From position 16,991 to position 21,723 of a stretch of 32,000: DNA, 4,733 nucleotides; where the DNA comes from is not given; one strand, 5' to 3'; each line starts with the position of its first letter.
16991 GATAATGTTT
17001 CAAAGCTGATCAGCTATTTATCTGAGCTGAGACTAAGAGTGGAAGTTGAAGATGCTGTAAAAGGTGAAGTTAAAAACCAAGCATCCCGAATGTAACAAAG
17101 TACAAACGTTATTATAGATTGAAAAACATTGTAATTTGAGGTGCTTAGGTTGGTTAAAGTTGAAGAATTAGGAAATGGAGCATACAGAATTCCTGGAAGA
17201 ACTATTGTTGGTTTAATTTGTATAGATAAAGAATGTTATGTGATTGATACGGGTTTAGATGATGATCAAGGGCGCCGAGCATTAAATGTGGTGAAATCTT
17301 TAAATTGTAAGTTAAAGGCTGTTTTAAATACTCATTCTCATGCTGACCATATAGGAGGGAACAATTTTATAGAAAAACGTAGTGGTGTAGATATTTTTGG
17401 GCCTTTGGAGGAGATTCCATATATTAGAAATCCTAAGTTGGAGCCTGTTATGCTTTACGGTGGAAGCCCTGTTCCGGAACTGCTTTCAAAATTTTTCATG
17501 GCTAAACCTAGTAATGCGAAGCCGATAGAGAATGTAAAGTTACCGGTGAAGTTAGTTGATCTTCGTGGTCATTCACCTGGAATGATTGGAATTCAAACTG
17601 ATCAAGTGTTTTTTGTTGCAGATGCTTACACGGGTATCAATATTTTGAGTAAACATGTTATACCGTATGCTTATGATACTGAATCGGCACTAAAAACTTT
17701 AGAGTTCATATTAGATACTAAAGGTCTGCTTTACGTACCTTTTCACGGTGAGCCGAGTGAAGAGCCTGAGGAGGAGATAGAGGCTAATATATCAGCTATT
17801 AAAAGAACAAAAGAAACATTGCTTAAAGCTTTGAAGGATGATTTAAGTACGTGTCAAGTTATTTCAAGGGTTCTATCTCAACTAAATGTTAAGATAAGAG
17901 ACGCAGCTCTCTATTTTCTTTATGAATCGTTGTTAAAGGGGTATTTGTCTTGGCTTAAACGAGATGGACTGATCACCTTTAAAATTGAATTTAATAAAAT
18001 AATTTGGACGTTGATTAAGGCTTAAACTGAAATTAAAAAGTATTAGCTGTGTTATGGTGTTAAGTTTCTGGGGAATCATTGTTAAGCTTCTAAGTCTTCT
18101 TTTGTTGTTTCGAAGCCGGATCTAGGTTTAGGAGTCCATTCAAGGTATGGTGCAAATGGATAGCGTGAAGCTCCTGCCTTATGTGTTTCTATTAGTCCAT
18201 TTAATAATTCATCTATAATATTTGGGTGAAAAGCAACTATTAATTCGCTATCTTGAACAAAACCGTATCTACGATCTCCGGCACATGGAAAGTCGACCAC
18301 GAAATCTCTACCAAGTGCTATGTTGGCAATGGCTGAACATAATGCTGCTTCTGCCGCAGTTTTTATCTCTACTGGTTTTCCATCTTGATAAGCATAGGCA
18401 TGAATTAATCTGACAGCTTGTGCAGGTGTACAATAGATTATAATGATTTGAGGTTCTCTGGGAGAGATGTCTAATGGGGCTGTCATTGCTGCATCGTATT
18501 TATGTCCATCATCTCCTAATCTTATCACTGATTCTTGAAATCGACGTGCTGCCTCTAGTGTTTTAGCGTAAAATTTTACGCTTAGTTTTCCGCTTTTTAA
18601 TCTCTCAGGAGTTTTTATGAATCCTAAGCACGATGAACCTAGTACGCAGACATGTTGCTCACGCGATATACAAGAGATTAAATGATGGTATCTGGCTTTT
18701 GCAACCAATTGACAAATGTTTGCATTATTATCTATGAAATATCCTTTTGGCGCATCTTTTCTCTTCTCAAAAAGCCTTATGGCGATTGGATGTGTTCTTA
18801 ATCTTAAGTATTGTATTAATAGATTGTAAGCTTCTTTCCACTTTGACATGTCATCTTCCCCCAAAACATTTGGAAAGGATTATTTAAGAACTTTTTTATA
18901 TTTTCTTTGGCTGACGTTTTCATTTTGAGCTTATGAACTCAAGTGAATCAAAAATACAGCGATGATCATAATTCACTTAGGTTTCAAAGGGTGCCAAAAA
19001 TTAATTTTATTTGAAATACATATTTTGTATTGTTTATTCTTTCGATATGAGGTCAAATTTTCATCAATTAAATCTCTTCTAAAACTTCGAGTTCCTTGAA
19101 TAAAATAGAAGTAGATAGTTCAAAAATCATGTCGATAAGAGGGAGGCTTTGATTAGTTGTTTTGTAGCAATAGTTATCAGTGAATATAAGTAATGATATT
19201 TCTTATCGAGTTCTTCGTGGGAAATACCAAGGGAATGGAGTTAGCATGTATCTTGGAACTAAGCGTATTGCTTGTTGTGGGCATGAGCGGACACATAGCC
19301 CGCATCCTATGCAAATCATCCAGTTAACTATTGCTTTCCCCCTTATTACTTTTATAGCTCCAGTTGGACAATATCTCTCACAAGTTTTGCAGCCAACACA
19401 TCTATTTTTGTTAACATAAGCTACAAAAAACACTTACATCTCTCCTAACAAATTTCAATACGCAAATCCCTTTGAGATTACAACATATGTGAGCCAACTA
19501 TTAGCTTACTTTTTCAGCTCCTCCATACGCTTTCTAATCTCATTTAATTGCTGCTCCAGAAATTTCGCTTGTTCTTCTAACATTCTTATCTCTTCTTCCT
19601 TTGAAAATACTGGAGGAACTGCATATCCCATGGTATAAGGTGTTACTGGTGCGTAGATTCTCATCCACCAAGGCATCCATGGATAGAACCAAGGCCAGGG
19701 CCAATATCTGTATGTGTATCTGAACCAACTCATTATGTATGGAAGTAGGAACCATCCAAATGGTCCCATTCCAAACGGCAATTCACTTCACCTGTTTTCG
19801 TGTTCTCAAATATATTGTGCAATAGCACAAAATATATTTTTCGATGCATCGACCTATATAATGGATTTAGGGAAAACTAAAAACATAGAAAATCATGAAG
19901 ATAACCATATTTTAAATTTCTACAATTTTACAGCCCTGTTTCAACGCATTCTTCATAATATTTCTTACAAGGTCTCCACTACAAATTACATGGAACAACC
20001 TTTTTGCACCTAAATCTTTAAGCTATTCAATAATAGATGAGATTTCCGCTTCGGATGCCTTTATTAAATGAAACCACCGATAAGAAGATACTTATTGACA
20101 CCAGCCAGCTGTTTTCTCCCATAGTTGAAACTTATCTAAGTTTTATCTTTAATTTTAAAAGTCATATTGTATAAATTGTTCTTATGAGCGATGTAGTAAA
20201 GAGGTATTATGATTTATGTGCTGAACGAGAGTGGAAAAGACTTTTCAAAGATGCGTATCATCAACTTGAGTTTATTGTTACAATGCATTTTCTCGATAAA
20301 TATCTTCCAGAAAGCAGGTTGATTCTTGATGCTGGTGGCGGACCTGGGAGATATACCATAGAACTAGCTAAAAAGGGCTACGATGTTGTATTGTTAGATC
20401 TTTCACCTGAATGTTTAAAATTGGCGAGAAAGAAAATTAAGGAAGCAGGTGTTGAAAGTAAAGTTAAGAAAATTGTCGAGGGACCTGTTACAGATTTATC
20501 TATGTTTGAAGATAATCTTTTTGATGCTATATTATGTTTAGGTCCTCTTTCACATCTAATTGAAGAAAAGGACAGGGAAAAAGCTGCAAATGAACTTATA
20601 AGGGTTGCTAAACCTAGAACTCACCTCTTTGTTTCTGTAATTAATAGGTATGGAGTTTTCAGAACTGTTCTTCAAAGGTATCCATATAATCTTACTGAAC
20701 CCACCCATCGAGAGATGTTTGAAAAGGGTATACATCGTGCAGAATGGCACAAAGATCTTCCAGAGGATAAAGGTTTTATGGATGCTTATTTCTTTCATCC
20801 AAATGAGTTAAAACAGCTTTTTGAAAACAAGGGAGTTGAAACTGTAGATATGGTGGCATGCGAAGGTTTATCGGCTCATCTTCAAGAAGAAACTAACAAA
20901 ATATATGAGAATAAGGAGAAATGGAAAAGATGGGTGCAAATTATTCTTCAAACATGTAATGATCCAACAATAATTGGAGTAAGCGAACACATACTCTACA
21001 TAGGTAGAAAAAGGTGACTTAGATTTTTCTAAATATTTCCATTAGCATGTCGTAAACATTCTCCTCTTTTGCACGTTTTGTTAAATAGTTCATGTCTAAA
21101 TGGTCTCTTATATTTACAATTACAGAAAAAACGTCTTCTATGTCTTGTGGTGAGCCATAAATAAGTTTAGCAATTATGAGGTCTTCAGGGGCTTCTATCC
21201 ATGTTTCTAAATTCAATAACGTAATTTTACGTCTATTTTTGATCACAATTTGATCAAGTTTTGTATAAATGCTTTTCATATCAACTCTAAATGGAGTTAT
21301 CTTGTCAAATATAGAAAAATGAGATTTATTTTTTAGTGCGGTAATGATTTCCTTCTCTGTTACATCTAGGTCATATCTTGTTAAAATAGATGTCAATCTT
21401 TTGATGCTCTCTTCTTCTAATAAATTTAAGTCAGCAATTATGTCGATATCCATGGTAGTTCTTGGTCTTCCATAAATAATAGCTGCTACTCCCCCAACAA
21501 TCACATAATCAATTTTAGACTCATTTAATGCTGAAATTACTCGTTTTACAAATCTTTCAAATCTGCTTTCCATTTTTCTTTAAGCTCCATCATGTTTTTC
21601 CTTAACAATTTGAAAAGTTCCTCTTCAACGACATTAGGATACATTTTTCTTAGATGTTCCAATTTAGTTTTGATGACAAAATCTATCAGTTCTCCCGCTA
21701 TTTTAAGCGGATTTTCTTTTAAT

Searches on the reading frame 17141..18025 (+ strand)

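Call 8: search_protein_families(library=pfam, proteins=[window:17141-18025:+], max_evalue=0.001)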
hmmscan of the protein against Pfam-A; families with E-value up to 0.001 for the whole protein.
window:17141-18025:+ (294 aa): 2 families
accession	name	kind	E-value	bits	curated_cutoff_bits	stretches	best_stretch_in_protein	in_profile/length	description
PF00753.33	Lactamase_B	-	7.6e-20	72.1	22.7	1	23-202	8-196/196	Metallo-beta-lactamase superfamily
PF12706.13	Lactamase_B_2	-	3.4e-05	24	27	1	34-94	4-69/200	Beta-lactamase superfamily domain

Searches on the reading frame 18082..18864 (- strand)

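Call 8: search_protein_families(library=pfam, proteins=[window:18082-18864:-], max_evalue=0.001)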
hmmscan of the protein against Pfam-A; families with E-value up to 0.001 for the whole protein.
window:18082-18864:- (260 aa): 1 family
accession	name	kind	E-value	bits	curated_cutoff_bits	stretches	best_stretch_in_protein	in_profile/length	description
PF02596.20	DUF169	-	6e-47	160.6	27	1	16-222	2-208/209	Uncharacterised ArCR, COG2043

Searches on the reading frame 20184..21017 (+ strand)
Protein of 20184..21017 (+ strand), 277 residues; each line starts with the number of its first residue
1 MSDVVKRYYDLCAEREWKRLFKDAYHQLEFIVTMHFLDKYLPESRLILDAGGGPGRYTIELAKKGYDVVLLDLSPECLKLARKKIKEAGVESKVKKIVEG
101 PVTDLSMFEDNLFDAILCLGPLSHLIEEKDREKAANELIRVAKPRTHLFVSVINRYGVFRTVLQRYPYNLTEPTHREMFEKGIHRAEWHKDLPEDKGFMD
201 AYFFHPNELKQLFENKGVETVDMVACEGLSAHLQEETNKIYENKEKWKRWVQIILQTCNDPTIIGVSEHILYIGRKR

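Call 11: search_protein_families(library=pfam, proteins=[window:20184-21017:+], max_evalue=0.01)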
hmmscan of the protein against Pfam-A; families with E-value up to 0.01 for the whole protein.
window:20184-21017:+ (277 aa): 9 families
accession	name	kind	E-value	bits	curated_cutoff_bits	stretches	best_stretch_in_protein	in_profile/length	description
PF13649.12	Methyltransf_25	-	5.8e-19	69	27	1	47-144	1-95/97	Methyltransferase domain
PF08241.18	Methyltransf_11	-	2e-18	67.2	21.2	1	48-149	1-94/95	Methyltransferase domain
PF13847.12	Methyltransf_31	-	1.4e-13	51.2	27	1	47-167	7-119/145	Methyltransferase domain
PF13489.12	Methyltransf_23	-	1.9e-12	47.7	27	1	35-220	14-161/164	Methyltransferase domain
PF08242.18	Methyltransf_12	-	2.5e-12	47.8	30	1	48-148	1-98/98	Methyltransferase domain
PF01209.24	Ubie_methyltran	-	1.4e-08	34.8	20.1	1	45-222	49-217/233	ubiE/COQ5 methyltransferase family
PF05175.20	MTS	-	1.6e-05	25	23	1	39-143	25-127/170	Methyltransferase small domain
PF09445.16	Methyltransf_15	-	0.0026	17.8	22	1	45-98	2-55/165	RNA cap guanine-N2 methyltransferase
PF02353.26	CMAS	-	0.0032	17.3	27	1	43-128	62-143/273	Mycolic acid cyclopropane synthetase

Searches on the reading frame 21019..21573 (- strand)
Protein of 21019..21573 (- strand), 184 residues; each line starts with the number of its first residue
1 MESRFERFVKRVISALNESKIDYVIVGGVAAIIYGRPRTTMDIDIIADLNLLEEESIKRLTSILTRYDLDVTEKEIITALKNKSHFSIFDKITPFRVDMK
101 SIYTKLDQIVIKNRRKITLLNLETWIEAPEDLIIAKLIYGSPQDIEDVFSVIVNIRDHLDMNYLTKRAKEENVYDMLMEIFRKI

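Call 11: search_protein_families(library=pfam, proteins=[window:21019-21573:-], max_evalue=0.01)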
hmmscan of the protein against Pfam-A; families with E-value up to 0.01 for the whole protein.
window:21019-21573:- (184 aa): 3 families
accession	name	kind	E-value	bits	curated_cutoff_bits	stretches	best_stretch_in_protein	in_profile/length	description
PF19502.5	DUF6036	-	4.9e-14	52.9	23.6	1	17-177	16-144/164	Nucleotidyltransferase of unknown function (DUF6036)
PF09970.15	DUF2204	-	0.00076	19.6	20.3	1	9-152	5-145/181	Nucleotidyl transferase of unknown function (DUF2204)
PF10706.15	Aminoglyc_resit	-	0.0047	17.5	21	0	9-70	2-64/149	Aminoglycoside-2''-adenylyltransferase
